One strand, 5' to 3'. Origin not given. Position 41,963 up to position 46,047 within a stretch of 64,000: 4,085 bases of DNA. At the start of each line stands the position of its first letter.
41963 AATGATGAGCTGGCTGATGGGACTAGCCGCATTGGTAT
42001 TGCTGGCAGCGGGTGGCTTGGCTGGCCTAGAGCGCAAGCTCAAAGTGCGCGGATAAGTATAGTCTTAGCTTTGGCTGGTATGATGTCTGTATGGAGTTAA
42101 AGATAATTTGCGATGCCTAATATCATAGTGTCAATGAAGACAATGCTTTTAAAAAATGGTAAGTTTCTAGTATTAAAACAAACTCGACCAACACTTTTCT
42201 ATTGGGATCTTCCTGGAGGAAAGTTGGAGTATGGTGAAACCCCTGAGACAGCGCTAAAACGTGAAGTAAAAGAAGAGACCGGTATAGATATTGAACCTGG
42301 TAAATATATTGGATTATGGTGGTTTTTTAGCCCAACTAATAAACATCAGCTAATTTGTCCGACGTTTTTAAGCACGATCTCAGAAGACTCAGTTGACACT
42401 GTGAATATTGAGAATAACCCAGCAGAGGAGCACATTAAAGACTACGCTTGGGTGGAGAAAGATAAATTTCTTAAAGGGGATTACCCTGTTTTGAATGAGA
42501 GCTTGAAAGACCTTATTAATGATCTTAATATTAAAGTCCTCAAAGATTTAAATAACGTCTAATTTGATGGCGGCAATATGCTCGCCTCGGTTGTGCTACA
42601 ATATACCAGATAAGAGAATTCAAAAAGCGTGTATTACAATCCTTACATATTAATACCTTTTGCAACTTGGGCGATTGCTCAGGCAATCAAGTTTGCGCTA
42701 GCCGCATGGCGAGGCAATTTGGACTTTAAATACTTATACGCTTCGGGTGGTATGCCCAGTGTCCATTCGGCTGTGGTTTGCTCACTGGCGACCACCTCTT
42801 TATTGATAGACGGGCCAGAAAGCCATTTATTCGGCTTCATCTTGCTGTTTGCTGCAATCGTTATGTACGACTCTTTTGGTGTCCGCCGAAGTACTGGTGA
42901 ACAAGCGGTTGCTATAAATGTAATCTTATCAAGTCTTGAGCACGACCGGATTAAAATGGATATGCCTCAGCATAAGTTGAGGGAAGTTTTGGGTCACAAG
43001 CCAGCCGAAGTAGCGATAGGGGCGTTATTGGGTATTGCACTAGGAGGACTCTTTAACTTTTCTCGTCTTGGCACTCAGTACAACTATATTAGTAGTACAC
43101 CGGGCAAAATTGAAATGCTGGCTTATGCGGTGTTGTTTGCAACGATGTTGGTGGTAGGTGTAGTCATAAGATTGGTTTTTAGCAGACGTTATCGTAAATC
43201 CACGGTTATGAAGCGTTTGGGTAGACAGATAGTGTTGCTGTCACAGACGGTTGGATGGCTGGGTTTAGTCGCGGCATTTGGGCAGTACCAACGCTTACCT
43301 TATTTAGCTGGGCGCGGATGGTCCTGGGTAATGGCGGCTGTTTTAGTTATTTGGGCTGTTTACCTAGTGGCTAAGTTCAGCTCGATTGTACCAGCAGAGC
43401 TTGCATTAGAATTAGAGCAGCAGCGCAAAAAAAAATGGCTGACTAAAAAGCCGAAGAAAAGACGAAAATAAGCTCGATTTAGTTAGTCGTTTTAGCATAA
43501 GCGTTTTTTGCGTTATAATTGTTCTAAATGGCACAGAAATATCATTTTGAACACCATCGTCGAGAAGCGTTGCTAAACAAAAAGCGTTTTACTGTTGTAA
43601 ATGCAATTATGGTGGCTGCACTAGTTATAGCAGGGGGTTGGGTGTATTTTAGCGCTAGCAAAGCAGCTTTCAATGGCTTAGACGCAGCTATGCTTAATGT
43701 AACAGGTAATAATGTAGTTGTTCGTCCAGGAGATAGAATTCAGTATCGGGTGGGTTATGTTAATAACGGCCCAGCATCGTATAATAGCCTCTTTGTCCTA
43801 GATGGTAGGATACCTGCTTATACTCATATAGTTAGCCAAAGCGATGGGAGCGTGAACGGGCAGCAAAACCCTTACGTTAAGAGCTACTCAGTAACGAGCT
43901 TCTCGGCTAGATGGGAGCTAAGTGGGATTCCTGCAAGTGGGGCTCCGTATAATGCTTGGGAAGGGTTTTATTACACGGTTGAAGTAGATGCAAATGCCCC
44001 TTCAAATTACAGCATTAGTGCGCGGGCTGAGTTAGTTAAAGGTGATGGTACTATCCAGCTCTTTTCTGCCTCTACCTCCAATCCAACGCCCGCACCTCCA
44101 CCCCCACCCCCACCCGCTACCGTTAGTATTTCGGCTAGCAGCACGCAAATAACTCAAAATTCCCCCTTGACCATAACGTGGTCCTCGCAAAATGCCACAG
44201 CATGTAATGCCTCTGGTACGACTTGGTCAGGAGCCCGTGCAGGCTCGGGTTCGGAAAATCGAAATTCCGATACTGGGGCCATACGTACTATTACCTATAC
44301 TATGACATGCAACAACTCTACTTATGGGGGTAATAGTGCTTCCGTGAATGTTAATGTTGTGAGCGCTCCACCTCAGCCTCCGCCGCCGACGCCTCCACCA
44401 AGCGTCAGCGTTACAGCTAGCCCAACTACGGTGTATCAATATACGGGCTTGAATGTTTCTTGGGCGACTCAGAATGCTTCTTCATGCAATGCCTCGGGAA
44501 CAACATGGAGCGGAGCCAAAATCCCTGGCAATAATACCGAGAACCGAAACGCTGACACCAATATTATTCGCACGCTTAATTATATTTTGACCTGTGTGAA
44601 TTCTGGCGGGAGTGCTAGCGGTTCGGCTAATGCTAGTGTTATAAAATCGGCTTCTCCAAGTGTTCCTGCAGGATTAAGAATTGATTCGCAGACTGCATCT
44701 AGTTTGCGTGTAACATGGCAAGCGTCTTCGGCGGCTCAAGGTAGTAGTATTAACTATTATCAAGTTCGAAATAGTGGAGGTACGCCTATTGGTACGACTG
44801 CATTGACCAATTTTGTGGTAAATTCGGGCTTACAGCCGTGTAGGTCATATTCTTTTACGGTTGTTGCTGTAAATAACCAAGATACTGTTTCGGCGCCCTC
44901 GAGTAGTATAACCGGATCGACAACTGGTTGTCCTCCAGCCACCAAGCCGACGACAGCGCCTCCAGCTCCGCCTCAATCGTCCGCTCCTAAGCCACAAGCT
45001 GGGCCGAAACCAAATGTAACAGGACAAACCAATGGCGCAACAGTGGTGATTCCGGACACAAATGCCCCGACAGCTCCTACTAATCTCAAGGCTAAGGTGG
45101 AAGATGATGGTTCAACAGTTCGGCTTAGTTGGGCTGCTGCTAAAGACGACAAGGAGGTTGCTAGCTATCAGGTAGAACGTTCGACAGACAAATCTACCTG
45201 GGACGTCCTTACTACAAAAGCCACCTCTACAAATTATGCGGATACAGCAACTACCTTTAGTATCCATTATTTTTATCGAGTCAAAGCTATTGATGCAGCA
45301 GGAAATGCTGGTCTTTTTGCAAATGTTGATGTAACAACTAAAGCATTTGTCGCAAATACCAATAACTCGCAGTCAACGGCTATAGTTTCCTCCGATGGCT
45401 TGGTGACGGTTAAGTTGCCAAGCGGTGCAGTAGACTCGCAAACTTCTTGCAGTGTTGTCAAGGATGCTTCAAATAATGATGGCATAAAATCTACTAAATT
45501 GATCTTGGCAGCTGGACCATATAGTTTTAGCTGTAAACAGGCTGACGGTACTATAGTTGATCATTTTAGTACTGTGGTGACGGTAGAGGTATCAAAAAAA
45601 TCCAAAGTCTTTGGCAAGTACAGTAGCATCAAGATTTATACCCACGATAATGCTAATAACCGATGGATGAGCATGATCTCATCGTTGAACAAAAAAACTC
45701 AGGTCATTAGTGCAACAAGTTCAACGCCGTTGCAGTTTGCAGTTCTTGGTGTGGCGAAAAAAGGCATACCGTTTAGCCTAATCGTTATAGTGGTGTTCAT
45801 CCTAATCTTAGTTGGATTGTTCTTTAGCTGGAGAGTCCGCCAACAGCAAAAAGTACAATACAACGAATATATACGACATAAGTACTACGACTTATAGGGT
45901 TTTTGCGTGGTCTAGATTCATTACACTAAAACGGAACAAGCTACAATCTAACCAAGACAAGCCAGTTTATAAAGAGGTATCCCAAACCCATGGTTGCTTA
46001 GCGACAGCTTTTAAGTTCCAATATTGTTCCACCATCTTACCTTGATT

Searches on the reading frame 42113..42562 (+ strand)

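Call 9: search_protein_families(library=pfam, proteins=[window:42113-42562:+], max_evalue=0.01)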
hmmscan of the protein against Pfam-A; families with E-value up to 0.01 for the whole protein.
window:42113-42562:+ (149 aa): 3 families
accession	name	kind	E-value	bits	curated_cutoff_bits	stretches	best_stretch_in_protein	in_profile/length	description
PF00293.34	NUDIX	-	2.2e-19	70.3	21.1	1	14-125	13-125/134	NUDIX domain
PF14815.12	NUDIX_4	-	0.0012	19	35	1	31-126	27-105/113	NUDIX domain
PF22327.2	Nudt16-like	-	0.0099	16.3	27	0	33-107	37-113/161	U8 snoRNA-decapping enzyme-like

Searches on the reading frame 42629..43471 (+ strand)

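Call 9: search_protein_families(library=pfam, proteins=[window:42629-43471:+], max_evalue=0.01)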
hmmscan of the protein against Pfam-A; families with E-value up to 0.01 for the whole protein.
window:42629-43471:+ (280 aa): 2 families
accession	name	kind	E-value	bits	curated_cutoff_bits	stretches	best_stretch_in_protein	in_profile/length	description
PF02681.20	DUF212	-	1.5e-37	129.1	26.5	1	4-137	3-125/126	Divergent PAP2 family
PF02687.27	FtsX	-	0.0042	17.6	25.5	1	129-192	60-119/120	FtsX-like permease C-terminal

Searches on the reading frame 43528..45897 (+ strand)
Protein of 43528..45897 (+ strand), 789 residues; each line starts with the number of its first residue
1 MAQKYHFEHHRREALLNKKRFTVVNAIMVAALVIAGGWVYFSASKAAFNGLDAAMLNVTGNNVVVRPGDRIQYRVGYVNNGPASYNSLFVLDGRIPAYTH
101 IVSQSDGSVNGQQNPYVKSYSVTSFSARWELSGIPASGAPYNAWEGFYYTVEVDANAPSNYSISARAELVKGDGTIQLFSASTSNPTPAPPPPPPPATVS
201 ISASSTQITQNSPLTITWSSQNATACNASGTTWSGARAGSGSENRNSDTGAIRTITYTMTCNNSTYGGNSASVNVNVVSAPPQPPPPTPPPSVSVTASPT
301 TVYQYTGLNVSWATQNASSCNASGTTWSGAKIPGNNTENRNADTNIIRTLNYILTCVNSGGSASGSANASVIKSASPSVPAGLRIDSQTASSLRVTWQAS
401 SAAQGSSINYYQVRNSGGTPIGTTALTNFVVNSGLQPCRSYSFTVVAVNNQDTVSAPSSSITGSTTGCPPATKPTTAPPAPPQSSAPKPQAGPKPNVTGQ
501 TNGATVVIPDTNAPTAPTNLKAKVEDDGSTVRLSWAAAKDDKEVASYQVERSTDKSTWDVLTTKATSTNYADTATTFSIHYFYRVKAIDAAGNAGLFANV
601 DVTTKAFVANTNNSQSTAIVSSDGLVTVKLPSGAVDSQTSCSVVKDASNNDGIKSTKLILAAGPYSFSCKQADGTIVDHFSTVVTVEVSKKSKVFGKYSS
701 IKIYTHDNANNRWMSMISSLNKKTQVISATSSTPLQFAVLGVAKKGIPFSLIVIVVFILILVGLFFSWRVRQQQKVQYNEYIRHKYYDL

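Call 9: search_protein_families(library=pfam, proteins=[window:43528-45897:+], max_evalue=0.01)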
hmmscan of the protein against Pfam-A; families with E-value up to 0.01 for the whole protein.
window:43528-45897:+ (789 aa): 2 families
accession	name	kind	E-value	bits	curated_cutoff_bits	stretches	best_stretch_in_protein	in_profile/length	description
PF00041.27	fn3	-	4.2e-13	49.8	25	2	379-459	2-79/84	Fibronectin type III domain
PF22633.2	F5_F8_type_C_2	-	0.0059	17.6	27.8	0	529-576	33-78/91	NedA-like, galactose-binding domain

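Call 77: search_protein_families(library=ncbifam, proteins=[window:43528-45897:+], max_evalue=0.01)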
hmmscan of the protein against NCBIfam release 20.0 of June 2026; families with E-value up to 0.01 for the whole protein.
window:43528-45897:+ (789 aa): 1 family
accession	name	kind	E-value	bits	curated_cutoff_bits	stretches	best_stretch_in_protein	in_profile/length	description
NF041611.1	exoglucan_CbhB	equivalog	3.6e-19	68.3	1950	2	504-630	696-812/997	exoglucanase CbhB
